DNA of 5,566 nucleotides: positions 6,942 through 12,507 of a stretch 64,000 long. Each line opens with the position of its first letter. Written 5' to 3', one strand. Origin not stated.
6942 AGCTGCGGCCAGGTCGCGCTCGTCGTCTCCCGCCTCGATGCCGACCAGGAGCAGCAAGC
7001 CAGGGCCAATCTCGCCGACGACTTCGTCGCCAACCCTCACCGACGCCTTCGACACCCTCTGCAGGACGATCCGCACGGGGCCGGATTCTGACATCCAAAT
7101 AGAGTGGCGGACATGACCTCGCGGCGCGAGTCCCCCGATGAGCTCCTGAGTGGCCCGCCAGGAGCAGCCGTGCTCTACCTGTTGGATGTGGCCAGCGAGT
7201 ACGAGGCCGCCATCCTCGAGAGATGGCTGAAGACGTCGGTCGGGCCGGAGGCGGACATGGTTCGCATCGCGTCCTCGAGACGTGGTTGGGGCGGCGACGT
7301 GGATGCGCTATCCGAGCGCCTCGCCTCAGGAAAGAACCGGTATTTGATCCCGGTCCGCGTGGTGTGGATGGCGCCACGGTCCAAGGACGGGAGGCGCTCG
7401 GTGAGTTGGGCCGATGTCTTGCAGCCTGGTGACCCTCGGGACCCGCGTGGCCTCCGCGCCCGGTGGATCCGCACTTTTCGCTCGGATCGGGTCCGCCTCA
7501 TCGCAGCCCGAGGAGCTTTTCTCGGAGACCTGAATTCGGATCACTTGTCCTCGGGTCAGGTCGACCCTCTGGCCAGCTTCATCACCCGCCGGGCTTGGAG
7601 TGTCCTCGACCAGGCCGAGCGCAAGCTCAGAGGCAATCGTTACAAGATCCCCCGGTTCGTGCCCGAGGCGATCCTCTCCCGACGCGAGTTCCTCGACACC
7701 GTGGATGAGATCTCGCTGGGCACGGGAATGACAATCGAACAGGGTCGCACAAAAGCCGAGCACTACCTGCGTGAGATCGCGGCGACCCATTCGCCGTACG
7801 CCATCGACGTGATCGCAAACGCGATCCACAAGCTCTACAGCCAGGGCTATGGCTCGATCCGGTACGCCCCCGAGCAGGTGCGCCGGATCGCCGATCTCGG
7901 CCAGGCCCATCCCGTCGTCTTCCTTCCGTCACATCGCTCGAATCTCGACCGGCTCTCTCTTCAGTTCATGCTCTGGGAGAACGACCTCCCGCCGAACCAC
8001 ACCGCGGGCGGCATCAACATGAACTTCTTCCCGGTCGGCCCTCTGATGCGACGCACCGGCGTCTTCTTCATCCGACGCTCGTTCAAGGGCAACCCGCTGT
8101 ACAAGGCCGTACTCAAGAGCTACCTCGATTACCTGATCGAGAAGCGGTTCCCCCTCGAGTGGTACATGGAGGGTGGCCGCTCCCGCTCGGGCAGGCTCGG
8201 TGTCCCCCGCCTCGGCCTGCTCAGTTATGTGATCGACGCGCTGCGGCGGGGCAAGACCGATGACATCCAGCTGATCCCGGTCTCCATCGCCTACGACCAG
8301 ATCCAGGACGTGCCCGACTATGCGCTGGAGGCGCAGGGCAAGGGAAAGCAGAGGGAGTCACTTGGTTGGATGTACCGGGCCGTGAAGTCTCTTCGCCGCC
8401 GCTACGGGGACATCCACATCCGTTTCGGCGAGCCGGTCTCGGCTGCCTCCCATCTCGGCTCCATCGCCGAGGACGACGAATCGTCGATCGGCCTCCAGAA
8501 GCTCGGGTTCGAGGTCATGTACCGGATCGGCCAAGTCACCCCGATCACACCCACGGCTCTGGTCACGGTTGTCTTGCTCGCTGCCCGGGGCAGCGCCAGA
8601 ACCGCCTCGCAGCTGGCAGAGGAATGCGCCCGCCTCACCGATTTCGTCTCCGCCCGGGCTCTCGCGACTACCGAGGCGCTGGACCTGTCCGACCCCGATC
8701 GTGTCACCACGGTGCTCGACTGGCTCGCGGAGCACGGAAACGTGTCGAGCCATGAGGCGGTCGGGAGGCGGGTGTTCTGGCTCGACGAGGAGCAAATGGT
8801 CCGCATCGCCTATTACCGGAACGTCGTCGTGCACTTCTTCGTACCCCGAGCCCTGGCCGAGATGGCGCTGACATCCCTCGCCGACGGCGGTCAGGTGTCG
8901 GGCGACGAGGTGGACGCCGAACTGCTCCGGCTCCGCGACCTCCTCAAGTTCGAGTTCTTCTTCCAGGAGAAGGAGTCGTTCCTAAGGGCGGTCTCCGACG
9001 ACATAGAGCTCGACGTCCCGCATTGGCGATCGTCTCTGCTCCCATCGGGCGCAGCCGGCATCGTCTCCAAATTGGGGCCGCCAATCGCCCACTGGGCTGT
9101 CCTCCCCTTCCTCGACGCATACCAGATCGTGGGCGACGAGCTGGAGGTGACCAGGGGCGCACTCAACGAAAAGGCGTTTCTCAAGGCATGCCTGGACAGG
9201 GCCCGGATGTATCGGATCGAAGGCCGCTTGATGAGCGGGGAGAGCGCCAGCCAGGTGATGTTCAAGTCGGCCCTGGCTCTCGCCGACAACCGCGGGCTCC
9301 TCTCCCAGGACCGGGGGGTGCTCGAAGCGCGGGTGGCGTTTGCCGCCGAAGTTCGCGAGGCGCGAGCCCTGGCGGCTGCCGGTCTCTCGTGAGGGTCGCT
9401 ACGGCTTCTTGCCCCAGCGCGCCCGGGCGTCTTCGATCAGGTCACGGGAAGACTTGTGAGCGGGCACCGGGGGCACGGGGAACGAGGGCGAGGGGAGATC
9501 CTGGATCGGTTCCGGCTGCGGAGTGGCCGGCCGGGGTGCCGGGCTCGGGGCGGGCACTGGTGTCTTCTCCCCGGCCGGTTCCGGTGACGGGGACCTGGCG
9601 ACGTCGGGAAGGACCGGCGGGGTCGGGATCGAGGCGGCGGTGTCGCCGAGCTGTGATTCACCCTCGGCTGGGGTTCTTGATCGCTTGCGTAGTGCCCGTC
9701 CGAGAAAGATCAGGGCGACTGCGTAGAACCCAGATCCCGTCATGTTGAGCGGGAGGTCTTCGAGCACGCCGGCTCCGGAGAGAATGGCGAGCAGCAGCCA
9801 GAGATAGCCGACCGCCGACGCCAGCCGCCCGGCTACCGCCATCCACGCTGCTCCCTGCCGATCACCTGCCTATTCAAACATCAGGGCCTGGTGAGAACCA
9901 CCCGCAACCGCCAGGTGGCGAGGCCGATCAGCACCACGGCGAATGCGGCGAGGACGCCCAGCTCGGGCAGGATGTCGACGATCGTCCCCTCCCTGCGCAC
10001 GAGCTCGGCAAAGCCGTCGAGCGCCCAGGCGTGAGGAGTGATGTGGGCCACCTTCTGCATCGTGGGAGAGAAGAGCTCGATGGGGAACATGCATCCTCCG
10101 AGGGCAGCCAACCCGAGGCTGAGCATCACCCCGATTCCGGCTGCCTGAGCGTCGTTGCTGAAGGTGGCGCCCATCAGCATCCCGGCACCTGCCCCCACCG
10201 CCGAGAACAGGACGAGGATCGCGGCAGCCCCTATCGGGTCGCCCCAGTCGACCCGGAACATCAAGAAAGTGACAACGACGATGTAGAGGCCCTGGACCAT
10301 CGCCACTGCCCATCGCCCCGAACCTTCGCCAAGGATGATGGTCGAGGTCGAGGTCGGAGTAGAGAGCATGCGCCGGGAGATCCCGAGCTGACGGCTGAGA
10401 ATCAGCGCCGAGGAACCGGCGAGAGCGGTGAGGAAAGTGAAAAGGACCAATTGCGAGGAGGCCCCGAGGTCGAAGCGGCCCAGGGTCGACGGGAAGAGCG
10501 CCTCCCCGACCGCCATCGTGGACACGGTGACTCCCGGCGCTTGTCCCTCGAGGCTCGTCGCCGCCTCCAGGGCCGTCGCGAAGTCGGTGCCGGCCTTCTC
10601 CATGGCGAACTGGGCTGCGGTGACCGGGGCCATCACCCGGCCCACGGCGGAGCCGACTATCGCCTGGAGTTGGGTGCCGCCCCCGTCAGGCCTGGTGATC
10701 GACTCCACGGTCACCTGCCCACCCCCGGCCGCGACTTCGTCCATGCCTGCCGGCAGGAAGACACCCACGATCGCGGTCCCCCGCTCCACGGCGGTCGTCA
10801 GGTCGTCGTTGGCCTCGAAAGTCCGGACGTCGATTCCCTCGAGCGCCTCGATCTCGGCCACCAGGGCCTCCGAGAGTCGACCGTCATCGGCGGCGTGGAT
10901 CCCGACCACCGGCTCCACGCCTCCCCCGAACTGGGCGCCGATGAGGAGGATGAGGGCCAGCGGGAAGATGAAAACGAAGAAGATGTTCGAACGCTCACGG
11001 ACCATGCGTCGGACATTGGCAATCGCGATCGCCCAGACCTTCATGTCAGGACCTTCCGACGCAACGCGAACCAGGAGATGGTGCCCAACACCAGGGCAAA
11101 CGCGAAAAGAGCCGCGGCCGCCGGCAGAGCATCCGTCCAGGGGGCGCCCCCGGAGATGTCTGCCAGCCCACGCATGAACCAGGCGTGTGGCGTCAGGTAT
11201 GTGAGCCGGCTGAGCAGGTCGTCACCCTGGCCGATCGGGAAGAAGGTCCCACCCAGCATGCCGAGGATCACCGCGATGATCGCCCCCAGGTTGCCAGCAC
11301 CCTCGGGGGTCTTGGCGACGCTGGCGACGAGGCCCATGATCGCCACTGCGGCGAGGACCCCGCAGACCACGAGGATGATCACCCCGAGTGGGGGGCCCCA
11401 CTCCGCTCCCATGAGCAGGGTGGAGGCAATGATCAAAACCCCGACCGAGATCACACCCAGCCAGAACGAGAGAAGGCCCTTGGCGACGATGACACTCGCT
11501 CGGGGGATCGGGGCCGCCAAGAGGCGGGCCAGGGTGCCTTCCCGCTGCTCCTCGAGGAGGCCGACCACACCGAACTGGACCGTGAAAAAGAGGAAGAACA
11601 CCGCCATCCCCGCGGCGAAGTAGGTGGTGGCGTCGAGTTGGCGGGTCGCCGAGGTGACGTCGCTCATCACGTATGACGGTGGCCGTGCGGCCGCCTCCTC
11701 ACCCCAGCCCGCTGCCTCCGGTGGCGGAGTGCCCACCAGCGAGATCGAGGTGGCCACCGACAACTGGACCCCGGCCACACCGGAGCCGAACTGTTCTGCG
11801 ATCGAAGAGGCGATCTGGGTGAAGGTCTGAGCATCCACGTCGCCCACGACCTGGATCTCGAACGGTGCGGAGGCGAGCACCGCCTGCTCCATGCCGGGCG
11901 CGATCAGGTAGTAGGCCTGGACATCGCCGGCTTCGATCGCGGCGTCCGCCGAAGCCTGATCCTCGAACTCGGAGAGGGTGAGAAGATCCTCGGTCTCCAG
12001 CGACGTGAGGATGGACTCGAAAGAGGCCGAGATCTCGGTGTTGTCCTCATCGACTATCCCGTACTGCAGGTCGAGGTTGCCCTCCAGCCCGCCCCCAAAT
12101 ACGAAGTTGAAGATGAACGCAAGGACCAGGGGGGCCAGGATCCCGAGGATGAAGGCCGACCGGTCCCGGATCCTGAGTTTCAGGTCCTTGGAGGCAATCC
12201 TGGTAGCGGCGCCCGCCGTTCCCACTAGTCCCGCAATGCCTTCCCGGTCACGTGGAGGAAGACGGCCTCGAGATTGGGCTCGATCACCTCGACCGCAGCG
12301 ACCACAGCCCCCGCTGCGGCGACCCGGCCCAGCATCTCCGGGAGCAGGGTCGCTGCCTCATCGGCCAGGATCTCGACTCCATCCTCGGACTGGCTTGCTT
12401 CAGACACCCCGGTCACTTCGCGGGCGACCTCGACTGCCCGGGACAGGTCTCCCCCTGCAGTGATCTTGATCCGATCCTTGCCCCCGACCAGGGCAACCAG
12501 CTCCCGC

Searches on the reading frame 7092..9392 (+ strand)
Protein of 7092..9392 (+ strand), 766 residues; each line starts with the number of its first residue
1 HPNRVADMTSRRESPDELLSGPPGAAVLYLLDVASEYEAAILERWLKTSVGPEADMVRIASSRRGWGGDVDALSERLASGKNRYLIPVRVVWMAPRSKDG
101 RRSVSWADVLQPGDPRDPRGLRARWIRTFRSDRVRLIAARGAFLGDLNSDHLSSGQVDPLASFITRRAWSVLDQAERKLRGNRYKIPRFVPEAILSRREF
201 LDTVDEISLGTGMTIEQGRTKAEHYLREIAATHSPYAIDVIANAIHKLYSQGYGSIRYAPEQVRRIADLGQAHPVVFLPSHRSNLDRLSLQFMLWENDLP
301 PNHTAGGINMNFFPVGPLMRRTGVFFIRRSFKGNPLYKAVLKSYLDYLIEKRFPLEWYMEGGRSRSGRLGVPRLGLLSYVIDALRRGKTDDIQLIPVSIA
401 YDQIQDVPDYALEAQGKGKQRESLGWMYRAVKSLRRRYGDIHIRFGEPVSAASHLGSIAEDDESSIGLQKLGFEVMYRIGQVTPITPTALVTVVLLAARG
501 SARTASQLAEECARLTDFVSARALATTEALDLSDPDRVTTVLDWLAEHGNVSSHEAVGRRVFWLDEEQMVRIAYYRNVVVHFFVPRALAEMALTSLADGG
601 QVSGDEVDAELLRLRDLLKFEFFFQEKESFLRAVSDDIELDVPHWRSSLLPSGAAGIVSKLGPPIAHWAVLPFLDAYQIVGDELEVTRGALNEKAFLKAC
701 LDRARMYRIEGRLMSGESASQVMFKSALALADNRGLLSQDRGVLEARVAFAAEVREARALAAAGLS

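Call 21: search_protein_families(library=pfam, proteins=[window:7092-9392:+], max_evalue=0.00001)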
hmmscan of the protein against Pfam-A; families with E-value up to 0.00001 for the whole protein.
window:7092-9392:+ (766 aa): 2 families
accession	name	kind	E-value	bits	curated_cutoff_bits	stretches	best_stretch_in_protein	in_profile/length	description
PF19277.4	GPAT_C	-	9.2e-63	213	25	1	410-740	1-344/344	Glycerol-3-phosphate acyltransferase C-terminal region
PF01553.26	Acyltransferase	-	6.4e-17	62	23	1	267-399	8-131/132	Acyltransferase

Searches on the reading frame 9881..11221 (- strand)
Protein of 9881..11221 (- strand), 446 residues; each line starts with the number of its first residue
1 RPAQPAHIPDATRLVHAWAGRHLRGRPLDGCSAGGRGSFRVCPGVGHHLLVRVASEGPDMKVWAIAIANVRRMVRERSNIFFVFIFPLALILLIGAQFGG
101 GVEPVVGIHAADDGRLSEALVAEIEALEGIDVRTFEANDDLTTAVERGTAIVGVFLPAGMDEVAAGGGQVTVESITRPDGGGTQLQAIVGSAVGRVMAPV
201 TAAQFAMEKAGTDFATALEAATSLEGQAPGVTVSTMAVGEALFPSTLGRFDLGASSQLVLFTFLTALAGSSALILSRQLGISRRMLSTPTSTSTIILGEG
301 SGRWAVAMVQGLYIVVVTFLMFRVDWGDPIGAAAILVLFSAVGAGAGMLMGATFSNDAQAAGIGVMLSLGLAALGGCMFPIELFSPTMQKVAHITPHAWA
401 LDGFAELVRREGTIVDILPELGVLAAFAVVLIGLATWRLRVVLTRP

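Call 21: search_protein_families(library=pfam, proteins=[window:9881-11221:-], max_evalue=0.00001)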
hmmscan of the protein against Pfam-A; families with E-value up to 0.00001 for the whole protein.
window:9881-11221:- (446 aa): 3 families
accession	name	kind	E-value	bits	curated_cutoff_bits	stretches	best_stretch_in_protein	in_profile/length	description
PF12698.13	ABC2_membrane_3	-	6.8e-30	104.8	31.6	1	80-436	4-346/347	ABC-2 family transporter protein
PF01061.29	ABC2_membrane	-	6.8e-19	68.7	26.9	1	253-405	53-207/211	ABC-2 type transporter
PF12679.13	ABC2_membrane_2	-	1.2e-07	31.7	27.2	1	63-439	1-278/283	ABC-2 family transporter protein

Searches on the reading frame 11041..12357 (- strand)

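Call 21: search_protein_families(library=pfam, proteins=[window:11041-12357:-], max_evalue=0.00001)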
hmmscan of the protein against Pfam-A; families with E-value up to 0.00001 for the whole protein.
window:11041-12357:- (438 aa): 3 families
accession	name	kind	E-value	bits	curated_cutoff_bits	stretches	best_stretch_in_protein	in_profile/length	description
PF12698.13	ABC2_membrane_3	-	7e-39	134.3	31.6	1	69-430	4-347/347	ABC-2 family transporter protein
PF01061.29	ABC2_membrane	-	2.8e-20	73.2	26.9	1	247-399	53-207/211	ABC-2 type transporter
PF12679.13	ABC2_membrane_2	-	2e-14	54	27.2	1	54-425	3-265/283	ABC-2 family transporter protein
